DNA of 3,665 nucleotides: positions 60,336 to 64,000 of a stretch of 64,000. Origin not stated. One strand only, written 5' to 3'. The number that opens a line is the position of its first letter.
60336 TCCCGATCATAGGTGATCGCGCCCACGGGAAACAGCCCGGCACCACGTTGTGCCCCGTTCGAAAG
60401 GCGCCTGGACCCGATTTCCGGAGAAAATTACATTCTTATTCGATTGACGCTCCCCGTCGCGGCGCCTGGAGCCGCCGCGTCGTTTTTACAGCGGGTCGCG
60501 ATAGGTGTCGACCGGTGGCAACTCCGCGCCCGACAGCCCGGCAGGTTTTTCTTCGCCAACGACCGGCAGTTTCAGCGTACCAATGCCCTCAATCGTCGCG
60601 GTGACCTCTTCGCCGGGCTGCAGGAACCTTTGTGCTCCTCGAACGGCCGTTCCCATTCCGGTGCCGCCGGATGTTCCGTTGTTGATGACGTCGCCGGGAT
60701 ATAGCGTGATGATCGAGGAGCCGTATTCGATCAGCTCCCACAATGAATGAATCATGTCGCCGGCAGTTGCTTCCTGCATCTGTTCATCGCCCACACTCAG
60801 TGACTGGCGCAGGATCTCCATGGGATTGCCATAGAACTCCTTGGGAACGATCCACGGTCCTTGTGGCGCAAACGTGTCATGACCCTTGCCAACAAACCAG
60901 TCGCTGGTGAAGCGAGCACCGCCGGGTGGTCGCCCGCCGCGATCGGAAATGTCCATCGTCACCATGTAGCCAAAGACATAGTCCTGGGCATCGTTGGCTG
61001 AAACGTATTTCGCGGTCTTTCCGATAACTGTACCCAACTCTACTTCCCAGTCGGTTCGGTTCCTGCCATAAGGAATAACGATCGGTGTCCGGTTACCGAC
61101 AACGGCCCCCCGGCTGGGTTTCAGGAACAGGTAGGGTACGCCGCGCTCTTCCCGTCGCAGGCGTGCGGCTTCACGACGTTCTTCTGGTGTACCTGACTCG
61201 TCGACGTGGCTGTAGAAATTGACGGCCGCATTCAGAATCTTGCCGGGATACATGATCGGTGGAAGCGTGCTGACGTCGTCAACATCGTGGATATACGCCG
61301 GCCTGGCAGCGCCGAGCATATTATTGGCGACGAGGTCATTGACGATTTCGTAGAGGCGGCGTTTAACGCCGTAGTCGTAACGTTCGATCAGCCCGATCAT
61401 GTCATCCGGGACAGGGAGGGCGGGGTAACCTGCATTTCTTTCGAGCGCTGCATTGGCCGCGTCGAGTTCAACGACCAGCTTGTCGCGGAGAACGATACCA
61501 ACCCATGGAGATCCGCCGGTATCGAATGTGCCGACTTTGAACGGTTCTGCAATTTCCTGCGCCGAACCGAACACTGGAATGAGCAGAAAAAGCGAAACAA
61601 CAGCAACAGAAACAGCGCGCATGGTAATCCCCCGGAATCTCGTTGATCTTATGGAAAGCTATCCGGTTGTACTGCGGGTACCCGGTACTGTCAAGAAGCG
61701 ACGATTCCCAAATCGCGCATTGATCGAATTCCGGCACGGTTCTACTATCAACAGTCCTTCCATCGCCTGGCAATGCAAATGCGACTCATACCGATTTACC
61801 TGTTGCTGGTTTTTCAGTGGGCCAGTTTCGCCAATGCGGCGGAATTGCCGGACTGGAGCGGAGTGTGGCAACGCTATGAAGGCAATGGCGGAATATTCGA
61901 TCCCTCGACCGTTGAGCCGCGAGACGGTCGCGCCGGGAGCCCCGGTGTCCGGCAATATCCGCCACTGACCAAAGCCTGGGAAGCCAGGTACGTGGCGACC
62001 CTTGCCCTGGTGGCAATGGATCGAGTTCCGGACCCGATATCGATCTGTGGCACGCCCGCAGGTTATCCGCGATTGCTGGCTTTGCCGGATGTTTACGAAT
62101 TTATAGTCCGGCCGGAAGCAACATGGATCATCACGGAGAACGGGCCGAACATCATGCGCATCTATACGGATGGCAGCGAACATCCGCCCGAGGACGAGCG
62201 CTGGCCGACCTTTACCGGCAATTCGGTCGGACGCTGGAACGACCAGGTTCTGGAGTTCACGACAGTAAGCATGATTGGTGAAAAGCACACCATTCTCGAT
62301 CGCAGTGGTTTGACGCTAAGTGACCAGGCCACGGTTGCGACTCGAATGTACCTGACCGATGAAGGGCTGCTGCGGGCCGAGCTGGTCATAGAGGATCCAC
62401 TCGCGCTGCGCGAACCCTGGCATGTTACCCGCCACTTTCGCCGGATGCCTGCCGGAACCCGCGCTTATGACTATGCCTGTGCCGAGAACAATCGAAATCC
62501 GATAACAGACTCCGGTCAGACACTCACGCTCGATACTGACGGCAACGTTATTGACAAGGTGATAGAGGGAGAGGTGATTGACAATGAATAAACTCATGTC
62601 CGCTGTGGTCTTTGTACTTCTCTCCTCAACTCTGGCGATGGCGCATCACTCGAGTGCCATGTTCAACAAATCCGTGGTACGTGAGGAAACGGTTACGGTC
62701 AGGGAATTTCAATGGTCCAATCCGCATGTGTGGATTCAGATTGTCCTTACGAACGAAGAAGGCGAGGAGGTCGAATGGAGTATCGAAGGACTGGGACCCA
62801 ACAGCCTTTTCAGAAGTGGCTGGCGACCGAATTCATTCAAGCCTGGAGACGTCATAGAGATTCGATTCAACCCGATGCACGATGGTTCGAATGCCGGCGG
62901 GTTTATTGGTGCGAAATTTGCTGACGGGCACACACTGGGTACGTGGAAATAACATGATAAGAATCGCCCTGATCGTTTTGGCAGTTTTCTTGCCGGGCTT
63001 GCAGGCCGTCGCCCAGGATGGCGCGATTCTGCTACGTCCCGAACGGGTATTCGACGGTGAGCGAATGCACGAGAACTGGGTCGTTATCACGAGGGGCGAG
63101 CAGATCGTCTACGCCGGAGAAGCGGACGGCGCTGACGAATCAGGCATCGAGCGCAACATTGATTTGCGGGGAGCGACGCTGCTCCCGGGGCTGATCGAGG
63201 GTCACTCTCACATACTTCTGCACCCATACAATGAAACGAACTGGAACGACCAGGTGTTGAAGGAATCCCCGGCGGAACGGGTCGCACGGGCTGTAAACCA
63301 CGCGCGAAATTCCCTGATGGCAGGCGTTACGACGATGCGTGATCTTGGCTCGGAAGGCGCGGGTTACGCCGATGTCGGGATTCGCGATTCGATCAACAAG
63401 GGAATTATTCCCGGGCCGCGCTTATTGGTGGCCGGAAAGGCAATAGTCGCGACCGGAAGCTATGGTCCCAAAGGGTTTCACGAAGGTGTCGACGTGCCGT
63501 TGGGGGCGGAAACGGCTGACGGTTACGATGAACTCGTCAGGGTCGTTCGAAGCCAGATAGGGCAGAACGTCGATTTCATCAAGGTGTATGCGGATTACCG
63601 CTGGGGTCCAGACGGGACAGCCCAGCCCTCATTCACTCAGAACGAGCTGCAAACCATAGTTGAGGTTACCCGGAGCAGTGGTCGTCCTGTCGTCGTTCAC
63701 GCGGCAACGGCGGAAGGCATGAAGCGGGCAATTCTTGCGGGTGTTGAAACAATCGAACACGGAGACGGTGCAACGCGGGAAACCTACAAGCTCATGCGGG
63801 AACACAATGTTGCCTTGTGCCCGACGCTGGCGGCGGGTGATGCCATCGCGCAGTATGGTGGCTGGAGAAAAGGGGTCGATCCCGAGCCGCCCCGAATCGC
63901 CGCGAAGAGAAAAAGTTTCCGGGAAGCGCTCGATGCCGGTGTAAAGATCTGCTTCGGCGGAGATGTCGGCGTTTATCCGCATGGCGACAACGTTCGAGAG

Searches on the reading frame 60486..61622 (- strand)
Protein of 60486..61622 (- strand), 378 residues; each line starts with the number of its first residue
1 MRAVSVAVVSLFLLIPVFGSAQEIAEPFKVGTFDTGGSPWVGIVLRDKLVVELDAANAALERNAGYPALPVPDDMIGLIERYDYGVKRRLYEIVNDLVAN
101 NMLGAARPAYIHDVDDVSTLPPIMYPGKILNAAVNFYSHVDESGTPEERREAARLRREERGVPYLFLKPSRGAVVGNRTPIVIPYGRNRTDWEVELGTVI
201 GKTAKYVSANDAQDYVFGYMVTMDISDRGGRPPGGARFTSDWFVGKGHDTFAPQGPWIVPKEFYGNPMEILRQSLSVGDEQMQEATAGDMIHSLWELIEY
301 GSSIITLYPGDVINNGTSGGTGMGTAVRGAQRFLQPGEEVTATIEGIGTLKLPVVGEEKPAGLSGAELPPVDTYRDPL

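Call 71: search_protein_families(library=pfam, proteins=[window:60486-61622:-], max_evalue=0.001)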
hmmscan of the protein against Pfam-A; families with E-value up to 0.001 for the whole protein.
window:60486-61622:- (378 aa): 1 family
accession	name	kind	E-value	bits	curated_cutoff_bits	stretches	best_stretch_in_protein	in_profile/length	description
PF01557.24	FAA_hydrolase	-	1e-49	169.6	23.9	1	128-355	1-214/214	Fumarylacetoacetate (FAA) hydrolase C-terminal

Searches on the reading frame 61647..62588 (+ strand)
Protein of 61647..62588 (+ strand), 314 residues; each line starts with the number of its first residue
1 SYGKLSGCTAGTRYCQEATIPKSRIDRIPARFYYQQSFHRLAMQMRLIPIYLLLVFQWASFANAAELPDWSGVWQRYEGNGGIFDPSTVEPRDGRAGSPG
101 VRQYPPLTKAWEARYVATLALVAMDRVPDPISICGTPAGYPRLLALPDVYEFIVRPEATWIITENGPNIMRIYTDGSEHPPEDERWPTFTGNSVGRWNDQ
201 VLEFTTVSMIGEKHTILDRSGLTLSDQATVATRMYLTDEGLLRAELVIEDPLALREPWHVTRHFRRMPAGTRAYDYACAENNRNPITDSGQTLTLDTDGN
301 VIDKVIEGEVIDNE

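Call 61: search_protein_families(library=pfam, proteins=[window:61647-62588:+], max_evalue=1)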
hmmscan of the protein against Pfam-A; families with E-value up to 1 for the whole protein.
window:61647-62588:+ (314 aa): 1 family
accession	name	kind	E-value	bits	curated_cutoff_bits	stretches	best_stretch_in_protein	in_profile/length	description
PF21474.3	DNApolII_N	-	0.17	12.2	25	0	159-172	19-32/36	DNA polymerase II, N-terminal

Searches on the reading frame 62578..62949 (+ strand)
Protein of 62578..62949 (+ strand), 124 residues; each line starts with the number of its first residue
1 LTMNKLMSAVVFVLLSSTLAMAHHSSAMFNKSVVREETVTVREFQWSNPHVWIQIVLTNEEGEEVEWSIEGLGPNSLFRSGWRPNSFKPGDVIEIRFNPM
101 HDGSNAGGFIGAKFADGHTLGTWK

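Call 61: search_protein_families(library=pfam, proteins=[window:62578-62949:+], max_evalue=1)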
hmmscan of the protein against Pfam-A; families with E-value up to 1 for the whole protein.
window:62578-62949:+ (124 aa): 1 family
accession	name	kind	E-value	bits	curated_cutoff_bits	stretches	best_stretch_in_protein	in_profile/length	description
PF19649.4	DUF6152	-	4.1e-26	91.3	27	1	15-107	4-96/98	Family of unknown function (DUF6152)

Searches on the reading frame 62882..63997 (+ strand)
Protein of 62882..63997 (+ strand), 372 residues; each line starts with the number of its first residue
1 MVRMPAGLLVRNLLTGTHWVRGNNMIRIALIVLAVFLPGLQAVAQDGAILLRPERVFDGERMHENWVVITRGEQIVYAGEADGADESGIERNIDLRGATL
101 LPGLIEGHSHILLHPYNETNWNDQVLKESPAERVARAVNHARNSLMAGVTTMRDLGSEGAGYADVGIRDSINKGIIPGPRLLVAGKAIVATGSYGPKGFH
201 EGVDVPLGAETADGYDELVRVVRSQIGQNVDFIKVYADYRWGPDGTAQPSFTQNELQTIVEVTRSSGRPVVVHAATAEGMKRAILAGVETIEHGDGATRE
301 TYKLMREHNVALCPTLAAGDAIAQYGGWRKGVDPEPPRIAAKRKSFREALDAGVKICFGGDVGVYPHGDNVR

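Call 71: search_protein_families(library=pfam, proteins=[window:62882-63997:+], max_evalue=0.001)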
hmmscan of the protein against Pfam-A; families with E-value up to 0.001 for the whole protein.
window:62882-63997:+ (372 aa): 2 families
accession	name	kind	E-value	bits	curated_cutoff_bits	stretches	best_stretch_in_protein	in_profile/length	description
PF01979.26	Amidohydro_1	-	2e-20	73.7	25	1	99-361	1-250/345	Amidohydrolase family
PF07969.17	Amidohydro_3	-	1.6e-09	38.2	29.7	1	93-124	3-36/472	Amidohydrolase family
